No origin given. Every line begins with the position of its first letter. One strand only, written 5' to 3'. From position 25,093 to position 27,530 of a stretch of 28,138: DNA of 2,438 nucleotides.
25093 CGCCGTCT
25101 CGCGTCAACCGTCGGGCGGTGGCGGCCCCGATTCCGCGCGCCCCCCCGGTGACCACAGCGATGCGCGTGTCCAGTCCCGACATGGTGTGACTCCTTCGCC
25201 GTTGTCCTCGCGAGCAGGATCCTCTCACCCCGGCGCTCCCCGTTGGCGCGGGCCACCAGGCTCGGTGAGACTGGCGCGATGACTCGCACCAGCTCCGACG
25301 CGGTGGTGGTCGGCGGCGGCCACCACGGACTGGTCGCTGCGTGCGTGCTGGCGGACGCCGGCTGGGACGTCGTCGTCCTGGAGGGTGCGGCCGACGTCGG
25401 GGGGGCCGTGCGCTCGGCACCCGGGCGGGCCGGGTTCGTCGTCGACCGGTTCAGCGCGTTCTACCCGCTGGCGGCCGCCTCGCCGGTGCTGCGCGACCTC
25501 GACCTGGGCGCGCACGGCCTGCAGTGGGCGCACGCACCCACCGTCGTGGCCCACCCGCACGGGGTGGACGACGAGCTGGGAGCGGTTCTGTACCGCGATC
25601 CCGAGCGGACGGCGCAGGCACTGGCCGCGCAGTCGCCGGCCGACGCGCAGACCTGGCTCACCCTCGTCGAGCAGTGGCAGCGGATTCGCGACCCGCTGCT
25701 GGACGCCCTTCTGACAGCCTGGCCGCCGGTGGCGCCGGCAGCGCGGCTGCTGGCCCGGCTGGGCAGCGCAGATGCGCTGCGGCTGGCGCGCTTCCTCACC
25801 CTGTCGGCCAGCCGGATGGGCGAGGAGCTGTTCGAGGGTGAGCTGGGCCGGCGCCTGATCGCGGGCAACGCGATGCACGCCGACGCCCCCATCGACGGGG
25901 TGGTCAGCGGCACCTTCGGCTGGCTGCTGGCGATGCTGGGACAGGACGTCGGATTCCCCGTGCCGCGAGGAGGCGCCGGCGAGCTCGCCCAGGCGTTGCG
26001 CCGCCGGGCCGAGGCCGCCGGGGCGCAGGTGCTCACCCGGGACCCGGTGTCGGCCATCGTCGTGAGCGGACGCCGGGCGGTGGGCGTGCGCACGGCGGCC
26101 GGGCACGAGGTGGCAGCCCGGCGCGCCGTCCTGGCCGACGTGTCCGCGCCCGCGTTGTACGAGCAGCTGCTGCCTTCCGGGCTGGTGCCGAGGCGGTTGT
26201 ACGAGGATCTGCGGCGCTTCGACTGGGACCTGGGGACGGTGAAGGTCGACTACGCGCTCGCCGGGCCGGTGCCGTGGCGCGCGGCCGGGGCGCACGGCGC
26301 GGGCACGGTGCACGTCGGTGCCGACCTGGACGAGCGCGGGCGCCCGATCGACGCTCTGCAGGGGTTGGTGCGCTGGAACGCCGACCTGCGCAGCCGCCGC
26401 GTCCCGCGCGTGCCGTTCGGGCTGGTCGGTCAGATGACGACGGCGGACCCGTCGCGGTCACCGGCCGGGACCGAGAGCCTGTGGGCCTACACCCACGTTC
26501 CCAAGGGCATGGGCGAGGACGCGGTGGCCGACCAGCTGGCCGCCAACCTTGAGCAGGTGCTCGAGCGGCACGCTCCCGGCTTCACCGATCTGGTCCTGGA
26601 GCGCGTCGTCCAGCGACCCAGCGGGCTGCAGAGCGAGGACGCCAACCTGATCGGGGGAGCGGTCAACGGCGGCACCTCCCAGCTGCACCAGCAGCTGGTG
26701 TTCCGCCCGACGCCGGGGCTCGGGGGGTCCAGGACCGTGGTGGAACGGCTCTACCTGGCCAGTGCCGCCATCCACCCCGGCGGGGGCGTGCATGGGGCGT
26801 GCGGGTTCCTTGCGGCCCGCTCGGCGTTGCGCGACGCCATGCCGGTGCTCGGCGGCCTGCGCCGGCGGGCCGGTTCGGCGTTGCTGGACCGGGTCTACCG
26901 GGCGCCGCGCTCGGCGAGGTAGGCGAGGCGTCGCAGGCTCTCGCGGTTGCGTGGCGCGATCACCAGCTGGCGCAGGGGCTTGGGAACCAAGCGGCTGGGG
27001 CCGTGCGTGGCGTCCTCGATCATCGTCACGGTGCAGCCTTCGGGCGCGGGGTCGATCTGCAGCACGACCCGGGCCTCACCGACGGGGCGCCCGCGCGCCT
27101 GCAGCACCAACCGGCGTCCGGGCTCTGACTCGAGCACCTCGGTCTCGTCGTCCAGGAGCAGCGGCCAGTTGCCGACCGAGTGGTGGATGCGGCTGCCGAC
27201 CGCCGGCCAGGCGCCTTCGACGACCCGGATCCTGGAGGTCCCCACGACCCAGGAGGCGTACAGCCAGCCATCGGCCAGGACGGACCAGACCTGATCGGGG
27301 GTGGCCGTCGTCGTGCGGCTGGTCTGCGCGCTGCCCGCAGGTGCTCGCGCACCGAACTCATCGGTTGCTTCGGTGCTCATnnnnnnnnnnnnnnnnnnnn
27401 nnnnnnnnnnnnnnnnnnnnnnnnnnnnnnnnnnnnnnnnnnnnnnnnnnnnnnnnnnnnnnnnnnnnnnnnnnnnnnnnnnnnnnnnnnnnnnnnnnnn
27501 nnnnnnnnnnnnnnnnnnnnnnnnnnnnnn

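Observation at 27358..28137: Tas1/Apk2-like alarmone synthetase domain with no adjacent immunity gene in view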

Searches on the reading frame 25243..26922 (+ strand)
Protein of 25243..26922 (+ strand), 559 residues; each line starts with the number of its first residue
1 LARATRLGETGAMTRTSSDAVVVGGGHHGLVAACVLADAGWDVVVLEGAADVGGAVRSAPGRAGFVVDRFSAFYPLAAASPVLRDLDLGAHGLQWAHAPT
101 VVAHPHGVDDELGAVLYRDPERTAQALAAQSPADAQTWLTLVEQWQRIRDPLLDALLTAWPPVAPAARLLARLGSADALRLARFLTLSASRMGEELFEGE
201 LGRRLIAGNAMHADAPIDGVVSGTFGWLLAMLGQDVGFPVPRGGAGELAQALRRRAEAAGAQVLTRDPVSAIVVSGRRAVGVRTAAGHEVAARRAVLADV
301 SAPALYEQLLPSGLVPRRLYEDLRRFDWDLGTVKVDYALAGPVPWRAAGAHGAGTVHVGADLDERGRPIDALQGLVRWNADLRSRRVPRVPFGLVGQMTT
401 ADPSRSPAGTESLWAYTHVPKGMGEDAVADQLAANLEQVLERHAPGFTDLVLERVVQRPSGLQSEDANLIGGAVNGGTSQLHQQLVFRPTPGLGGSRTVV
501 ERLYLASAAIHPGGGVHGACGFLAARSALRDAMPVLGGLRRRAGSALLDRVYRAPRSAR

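Call 3: search_protein_families(library=pfam, proteins=[window:25243-26922:+], max_evalue=1)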
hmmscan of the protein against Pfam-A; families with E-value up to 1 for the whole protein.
window:25243-26922:+ (559 aa): 14 families
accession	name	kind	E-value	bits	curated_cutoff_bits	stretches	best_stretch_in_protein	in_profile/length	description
PF01593.30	Amino_oxidase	-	7.2e-17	62.2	19.8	1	29-519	3-431/443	Flavin containing amine oxidoreductase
PF01266.30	DAO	-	2.2e-08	34.5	27.9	2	19-204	1-174/353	FAD dependent oxidoreductase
PF13450.12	NAD_binding_8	-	5.3e-08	33.5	21.9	1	22-70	1-48/68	NAD(P)-binding Rossmann-like domain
PF03486.20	HI0933_like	-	4.4e-06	26.8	50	1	19-57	2-40/244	HI0933-like protein Rossmann domain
PF00890.30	FAD_binding_2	-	0.00049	19.8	20.4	1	19-312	1-215/414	FAD binding domain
PF00070.33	Pyr_redox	-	0.00083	20.3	22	1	20-49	2-31/82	Pyridine nucleotide-disulphide oxidoreductase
PF01946.23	Thi4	-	0.0019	17.9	26.2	1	16-56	16-57/235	Thi4 family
PF07992.20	Pyr_redox_2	-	0.0033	17.3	26.1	1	18-52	143-177/291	Pyridine nucleotide-disulphide oxidoreductase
PF01494.25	FAD_binding_3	-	0.0036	17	22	1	19-51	3-35/349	FAD binding domain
PF13478.12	XdhC_C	-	0.035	15.1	29.7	1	21-123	2-71/125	XdhC Rossmann domain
PF01134.28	GIDA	-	0.1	12.1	22.1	1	19-47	1-29/391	Glucose inhibited division protein A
PF24119.1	DUF7393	-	0.23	11.6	27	1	339-376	7-44/48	Domain of unknown function (DUF7393)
PF12831.13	FAD_oxidored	-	0.24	11.1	27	1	19-58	1-40/416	FAD dependent oxidoreductase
PF13738.12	Pyr_redox_3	-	0.31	10.7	30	1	21-56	1-36/305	Pyridine nucleotide-disulphide oxidoreductase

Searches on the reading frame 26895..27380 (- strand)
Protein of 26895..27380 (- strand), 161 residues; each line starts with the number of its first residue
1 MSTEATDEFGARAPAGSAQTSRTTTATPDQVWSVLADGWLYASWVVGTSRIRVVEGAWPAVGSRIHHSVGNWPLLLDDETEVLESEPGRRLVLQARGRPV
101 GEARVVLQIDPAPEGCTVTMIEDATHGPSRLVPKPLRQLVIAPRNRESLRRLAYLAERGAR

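Call 3: search_protein_families(library=pfam, proteins=[window:26895-27380:-], max_evalue=1)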
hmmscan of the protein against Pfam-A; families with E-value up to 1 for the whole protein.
window:26895-27380:- (161 aa): 4 families
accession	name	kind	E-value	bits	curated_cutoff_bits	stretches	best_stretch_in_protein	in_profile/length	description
PF10604.15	Polyketide_cyc2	-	7.6e-13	49.4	27.4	1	17-156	3-141/142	Polyketide cyclase / dehydrase and lipid transport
PF08327.17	AHSA1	-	4.7e-05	24.1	22.1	1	26-123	2-97/125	Activator of Hsp90 ATPase homolog 1-like protein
PF03364.25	Polyketide_cyc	-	0.0035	18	23.4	1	26-138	3-111/126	Polyketide cyclase / dehydrase and lipid transport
PF19462.4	DUF5999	-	0.084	13.3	27.5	1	14-40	11-37/57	Family of unknown function (DUF5999)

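Call 15: search_protein_families(library=ncbifam, proteins=[window:26895-27380:-], max_evalue=1)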
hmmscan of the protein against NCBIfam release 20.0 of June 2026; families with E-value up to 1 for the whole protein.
window:26895-27380:- (161 aa): 1 family
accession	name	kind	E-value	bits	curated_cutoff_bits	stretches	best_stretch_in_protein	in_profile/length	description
NF047960.1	TA_Rv0910_toxin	equivalog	7.7e-06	26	100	1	18-125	4-111/141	type II toxin-antitoxin system Rv0910 family toxin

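Call 55: find_homologous_proteins(query=window:26895-27380:-, max_evalue=0.00001)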
Query window:26895-27380:- (161 aa): 2870 proteins with E <= 0.00001 among 3177 candidates; the best 120 are listed. Only proteins of 88 to 282 residues were searched: fused or split forms outside these lengths cannot appear, so this answer is no evidence that the protein stands alone or is whole; lengths 'longer' or 'shorter' looks for them.
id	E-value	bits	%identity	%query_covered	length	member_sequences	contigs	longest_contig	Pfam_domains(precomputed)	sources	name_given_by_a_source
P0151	2.4e-100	351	100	100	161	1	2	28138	PF10604.16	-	-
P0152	6.3e-89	314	89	100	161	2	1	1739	PF10604.16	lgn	-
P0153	2.1e-85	303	85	100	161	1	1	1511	PF08327.18,PF10604.16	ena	-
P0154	4.1e-71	256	71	100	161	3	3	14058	PF10604.16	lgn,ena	-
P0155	2.4e-66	241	68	100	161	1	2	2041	PF10604.16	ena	-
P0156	2.7e-66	240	74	91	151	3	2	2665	PF10604.16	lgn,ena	-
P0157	5.9e-66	239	68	100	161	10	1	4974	PF10604.16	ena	-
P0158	6.9e-66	239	74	91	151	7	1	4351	PF08327.18,PF10604.16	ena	-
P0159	8.4e-65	236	71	93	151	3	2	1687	PF08327.18,PF10604.16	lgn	-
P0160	1.0e-64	235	69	94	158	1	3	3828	PF10604.16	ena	-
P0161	2.6e-64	234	71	93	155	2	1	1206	PF10604.16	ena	-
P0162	1.8e-62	228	72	90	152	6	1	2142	PF10604.16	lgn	-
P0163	2.2e-62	228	74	86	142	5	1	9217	PF08327.18,PF10604.16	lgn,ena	-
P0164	2.5e-62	228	71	89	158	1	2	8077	PF10604.16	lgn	-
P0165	2.2e-60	221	68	88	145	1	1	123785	PF10604.16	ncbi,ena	-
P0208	6.1e-51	191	64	86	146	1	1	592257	PF10604.16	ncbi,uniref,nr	ncbi:SRPBCC family protein [Kineosporia sp. J2-2]|uniref:SRPBCC family protein n=1 Tax=Kineosporia c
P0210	6.3e-51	191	64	85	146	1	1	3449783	PF08327.18,PF10604.16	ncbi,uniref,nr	ncbi:SRPBCC family protein [Gephyromycinifex aptenodytis]|uniref:SRPBCC family protein n=1 Tax=Gephy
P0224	1.6e-50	189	62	89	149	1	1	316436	PF08327.18,PF10604.16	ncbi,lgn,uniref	ncbi:SRPBCC family protein [Nocardioides sp. MAHUQ-72]|uniref:SRPBCC family protein n=1 Tax=unclassi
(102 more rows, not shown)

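Call 56: find_encoding_contigs(protein=P0210, flank=5000, max_places=1)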
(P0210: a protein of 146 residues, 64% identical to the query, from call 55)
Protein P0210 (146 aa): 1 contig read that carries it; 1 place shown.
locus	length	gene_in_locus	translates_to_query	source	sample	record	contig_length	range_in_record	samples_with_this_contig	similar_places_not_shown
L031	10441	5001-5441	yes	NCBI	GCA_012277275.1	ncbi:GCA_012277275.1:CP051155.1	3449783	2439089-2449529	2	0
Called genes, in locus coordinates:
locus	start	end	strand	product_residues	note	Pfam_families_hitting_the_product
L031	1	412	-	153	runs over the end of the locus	-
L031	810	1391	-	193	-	-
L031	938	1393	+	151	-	PF02467:Whib (weak)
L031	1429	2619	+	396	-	-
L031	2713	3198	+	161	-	-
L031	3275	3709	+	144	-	-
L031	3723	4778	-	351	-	PF02156:Glyco_hydro_26 (weak)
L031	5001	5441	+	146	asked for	PF10604:Polyketide_cyc2, PF08327:AHSA1 (weak)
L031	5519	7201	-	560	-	PF07992:Pyr_redox_2 (faint), PF00890:FAD_binding_2 (faint), PF01266:DAO, PF01593:Amino_oxidase, PF03486:HI0933_like (faint), PF13450:NAD_binding_8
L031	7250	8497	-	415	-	PF04235:DUF418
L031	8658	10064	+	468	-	PF01595:CNNM, PF00571:CBS (faint), PF03471:CorC_HlyC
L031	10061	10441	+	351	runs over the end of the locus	PF01595:CNNM, PF00571:CBS (weak)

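Call 57: find_encoding_contigs(protein=P0224, flank=5000, max_places=1)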
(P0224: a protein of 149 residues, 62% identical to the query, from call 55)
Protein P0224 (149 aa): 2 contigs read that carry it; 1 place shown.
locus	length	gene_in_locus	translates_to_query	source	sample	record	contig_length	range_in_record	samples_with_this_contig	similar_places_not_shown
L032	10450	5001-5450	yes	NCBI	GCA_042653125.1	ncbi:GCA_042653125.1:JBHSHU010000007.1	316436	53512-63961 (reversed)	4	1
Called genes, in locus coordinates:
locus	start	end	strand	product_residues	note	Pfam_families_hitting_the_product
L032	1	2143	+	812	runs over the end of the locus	PF01804:Penicil_amidase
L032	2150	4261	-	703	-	PF26146:PI-PLC_X, PF26178:Rv2075c_cat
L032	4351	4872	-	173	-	PF19457:DUF5994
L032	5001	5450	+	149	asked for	PF10604:Polyketide_cyc2, PF08327:AHSA1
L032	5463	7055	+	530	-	PF00890:FAD_binding_2 (faint), PF01266:DAO, PF01593:Amino_oxidase, PF01946:Thi4 (faint), PF03486:HI0933_like (faint), PF13450:NAD_binding_8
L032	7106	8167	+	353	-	PF03631:Virul_fac_BrkB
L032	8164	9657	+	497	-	PF01266:DAO, PF01494:FAD_binding_3 (weak), PF13450:NAD_binding_8 (faint), PF01593:Amino_oxidase (faint), PF00355:Rieske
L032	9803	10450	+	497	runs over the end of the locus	PF07690:MFS_1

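Call 58: find_encoding_contigs(protein=P0208, flank=5000, max_places=1)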
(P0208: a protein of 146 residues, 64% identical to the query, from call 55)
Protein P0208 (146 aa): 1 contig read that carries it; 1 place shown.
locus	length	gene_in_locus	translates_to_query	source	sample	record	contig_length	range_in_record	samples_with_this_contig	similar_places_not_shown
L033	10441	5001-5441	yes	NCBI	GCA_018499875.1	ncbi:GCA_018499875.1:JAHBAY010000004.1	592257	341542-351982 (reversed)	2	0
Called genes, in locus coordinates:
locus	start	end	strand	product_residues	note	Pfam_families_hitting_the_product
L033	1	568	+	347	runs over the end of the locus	PF01339:CheB_methylest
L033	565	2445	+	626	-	PF03705:CheR_N, PF01739:CheR, PF00989:PAS, PF08448:PAS_4, PF13426:PAS_9 (weak), PF13596:PAS_10, PF00989:PAS, PF08448:PAS_4, +3 more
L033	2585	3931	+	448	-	PF01590:GAF (weak), PF13185:GAF_2, PF03861:ANTAR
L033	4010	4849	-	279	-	PF00106:adh_short, PF08659:KR, PF13561:adh_short_C2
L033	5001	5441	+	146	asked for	PF10604:Polyketide_cyc2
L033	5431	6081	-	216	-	-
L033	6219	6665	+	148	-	PF07332:Phage_holin_3_6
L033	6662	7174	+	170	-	PF12277:DUF3618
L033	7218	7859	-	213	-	PF00440:TetR_N, PF21597:TetR_C_43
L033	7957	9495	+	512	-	PF07690:MFS_1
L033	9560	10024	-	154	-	-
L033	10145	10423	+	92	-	-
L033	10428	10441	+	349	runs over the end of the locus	PF03631:Virul_fac_BrkB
